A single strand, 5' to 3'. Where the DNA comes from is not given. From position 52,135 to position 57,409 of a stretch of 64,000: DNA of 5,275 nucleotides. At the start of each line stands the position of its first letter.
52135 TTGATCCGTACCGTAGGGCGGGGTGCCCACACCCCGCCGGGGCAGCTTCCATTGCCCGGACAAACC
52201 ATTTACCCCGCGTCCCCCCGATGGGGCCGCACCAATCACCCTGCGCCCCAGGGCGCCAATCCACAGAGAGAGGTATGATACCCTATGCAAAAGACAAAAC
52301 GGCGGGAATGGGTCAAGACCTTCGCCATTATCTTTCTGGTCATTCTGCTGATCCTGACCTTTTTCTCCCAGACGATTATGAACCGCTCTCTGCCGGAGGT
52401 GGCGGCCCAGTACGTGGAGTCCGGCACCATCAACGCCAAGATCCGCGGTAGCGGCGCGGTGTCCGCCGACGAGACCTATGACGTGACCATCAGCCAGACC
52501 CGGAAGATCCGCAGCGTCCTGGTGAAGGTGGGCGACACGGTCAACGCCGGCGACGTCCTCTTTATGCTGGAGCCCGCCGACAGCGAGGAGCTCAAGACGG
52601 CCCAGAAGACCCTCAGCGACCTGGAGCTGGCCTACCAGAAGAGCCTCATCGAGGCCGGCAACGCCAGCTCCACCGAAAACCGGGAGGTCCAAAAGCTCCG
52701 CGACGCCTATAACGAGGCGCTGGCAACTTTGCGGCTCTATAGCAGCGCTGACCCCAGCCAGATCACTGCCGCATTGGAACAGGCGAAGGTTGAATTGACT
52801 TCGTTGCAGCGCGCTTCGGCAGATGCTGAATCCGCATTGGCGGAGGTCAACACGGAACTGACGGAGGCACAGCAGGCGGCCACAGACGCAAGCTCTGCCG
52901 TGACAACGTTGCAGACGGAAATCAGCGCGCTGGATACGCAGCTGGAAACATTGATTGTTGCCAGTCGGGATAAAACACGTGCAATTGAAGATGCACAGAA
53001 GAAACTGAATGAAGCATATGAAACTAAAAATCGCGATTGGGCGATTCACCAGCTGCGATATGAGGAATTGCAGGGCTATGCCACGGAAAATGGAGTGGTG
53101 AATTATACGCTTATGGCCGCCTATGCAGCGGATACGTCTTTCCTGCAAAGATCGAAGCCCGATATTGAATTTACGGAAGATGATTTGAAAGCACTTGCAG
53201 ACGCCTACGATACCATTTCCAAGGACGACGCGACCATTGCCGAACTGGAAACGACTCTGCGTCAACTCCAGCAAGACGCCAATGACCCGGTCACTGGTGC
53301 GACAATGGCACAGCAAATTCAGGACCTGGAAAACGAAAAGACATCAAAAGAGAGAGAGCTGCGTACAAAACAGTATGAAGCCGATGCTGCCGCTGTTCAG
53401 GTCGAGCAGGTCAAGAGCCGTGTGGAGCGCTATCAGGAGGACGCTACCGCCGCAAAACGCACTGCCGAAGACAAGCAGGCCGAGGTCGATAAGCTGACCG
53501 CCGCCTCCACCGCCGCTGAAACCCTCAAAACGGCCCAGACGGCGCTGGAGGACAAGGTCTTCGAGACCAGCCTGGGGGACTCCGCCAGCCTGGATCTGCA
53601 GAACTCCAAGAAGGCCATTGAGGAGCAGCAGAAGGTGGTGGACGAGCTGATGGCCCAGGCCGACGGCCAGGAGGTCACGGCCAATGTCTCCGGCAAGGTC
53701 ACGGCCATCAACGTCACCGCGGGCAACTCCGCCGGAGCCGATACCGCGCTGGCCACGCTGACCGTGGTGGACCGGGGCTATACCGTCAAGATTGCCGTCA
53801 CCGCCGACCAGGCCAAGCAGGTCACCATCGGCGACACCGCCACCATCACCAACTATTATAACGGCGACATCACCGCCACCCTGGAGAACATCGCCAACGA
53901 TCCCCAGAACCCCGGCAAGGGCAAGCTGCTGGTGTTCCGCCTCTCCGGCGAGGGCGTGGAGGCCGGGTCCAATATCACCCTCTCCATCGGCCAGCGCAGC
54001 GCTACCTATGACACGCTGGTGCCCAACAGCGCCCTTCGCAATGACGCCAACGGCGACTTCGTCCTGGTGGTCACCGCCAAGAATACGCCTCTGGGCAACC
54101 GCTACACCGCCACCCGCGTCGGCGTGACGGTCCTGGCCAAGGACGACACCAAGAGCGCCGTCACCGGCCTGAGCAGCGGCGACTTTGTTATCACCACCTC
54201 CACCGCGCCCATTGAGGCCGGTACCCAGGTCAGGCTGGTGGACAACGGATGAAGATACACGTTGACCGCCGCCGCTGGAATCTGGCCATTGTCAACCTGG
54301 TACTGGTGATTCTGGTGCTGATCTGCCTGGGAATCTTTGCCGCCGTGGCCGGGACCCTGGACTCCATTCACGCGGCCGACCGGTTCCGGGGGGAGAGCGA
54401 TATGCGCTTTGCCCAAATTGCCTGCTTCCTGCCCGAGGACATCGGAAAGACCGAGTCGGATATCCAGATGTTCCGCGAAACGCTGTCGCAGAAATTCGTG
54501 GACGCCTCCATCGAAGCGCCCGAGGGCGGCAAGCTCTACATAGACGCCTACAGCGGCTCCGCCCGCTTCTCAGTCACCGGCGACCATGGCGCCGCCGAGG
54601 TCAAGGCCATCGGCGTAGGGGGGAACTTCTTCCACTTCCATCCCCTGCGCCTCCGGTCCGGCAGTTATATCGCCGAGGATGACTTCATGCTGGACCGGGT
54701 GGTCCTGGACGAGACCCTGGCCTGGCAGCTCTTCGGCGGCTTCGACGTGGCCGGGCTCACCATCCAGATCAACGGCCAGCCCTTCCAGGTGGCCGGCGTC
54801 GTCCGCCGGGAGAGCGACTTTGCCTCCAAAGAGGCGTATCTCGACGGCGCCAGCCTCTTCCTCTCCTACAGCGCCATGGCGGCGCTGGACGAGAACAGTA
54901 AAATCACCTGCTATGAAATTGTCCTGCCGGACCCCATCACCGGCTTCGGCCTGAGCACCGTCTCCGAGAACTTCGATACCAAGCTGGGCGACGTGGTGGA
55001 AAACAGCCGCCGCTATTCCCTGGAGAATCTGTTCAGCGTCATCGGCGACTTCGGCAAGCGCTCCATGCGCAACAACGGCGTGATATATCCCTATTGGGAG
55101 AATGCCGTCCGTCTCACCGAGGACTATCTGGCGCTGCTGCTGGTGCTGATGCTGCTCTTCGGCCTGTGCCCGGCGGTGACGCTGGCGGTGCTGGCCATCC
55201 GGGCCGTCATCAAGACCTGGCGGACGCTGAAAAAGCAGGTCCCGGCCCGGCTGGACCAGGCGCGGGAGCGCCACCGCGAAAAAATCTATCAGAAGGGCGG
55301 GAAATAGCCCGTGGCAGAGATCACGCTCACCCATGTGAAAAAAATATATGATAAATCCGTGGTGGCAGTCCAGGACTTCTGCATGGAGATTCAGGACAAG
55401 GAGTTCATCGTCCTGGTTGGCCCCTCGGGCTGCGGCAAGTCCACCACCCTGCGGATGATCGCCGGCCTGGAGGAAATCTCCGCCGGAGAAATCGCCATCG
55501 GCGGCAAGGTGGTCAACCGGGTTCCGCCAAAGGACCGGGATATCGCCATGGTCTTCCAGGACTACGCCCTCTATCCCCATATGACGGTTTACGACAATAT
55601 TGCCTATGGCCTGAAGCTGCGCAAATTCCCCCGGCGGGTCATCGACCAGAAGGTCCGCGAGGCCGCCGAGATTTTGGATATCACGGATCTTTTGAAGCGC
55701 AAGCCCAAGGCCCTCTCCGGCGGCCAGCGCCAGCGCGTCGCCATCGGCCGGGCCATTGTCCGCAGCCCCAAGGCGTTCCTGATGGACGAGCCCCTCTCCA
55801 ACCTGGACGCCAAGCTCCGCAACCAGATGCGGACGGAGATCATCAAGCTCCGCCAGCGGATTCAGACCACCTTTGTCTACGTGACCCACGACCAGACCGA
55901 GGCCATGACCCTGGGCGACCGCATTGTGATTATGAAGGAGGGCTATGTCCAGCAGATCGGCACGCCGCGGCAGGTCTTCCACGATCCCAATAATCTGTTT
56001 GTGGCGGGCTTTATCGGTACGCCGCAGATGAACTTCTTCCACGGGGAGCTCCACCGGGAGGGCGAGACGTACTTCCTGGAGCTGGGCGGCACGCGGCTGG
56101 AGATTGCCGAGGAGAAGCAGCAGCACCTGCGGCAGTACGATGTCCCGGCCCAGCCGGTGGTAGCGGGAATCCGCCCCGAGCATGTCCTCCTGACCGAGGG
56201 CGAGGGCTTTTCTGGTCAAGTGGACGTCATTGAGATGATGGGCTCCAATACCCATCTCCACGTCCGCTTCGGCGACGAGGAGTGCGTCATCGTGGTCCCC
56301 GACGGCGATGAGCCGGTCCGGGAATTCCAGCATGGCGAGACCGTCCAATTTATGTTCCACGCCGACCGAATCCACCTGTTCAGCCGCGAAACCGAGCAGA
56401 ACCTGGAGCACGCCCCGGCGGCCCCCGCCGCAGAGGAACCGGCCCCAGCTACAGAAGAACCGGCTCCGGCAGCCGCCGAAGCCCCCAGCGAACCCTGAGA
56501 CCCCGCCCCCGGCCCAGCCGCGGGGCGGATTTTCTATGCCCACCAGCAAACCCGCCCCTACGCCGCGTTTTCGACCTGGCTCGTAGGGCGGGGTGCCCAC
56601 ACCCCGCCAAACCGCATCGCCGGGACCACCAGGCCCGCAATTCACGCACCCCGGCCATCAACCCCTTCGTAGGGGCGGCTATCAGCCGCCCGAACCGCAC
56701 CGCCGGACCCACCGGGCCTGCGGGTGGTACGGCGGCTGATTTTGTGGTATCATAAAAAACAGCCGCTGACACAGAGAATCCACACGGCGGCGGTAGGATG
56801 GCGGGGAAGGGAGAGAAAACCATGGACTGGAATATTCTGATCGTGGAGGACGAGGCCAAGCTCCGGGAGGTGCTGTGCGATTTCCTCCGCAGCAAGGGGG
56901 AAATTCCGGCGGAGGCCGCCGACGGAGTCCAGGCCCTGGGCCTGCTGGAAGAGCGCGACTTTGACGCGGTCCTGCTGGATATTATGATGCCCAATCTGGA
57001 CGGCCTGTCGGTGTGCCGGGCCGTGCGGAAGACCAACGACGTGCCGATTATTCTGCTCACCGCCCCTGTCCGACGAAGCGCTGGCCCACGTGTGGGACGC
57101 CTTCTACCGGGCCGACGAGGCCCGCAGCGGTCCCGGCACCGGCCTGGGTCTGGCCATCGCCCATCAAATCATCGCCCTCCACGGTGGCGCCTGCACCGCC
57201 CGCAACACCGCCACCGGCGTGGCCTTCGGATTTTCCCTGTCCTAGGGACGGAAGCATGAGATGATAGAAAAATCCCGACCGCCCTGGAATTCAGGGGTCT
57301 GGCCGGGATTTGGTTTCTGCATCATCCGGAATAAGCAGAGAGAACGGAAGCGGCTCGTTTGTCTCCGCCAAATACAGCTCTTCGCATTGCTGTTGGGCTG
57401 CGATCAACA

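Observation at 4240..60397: GTAG-headed palindromic (REP-like) repeat family with compensatory stem variation fills the intergenic DNA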

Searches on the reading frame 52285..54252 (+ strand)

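Call 76: search_protein_families(library=pfam, proteins=[window:52285-54252:+], max_evalue=0.00001)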
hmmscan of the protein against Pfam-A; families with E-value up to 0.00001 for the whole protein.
window:52285-54252:+ (655 aa): 4 families
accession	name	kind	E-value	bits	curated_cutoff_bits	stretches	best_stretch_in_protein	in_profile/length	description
PF13533.13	Biotin_lipoyl_2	-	5.5e-09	36.1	29.8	0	74-95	10-31/32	Biotin-lipoyl like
PF13437.12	HlyD_3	-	1.9e-07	32.2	22.2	1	464-545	2-85/106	HlyD family secretion protein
PF08614.16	ATG16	-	6.2e-07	30.2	33.7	0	118-240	42-159/200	Autophagy protein 16 (ATG16)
PF00364.28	Biotin_lipoyl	-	2.2e-06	27.9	22.1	0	75-96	16-37/73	Biotin-requiring enzyme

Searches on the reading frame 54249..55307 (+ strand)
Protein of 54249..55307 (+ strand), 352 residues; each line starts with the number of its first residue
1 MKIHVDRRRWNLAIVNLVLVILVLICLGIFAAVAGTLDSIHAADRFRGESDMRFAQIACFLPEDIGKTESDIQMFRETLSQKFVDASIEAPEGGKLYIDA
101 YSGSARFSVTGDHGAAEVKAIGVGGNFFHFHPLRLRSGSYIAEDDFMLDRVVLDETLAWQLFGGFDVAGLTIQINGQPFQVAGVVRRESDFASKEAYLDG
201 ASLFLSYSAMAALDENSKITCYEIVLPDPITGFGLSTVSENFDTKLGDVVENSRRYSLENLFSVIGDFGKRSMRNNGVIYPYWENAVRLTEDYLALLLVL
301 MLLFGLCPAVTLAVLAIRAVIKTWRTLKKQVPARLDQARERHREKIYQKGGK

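Call 76: search_protein_families(library=pfam, proteins=[window:54249-55307:+], max_evalue=0.00001)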
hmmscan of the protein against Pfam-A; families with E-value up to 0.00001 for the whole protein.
window:54249-55307:+ (352 aa): 1 family
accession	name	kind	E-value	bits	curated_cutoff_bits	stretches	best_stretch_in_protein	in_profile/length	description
PF12704.14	MacB_PCD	-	3.6e-12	47.5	27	1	19-211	8-177/207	MacB-like periplasmic core domain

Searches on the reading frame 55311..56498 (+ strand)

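Call 76: search_protein_families(library=pfam, proteins=[window:55311-56498:+], max_evalue=0.00001)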
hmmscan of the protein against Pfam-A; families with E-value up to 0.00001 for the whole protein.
window:55311-56498:+ (395 aa): 3 families
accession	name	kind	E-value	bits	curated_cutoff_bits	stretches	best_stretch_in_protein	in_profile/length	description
PF00005.33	ABC_tran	-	1.2e-31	110.5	25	1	21-162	2-136/137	ABC transporter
PF08402.16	TOBE_2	-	1.6e-14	54.2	21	1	286-357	2-76/76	TOBE domain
PF17912.7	OB_MalK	-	1.1e-12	49.1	27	1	236-292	1-53/53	MalK OB fold domain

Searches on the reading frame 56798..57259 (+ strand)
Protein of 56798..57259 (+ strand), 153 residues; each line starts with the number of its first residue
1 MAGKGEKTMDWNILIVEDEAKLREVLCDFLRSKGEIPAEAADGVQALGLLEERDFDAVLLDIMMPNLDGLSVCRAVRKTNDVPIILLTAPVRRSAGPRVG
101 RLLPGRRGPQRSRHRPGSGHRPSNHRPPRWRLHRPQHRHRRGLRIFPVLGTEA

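Call 76: search_protein_families(library=pfam, proteins=[window:56798-57259:+], max_evalue=0.00001)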
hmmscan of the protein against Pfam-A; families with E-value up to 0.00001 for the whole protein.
window:56798-57259:+ (153 aa): 1 family
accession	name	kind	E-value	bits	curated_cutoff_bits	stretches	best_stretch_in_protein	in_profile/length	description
PF00072.30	Response_reg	-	8.6e-19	68.2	30.2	1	13-89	1-78/111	Response regulator receiver domain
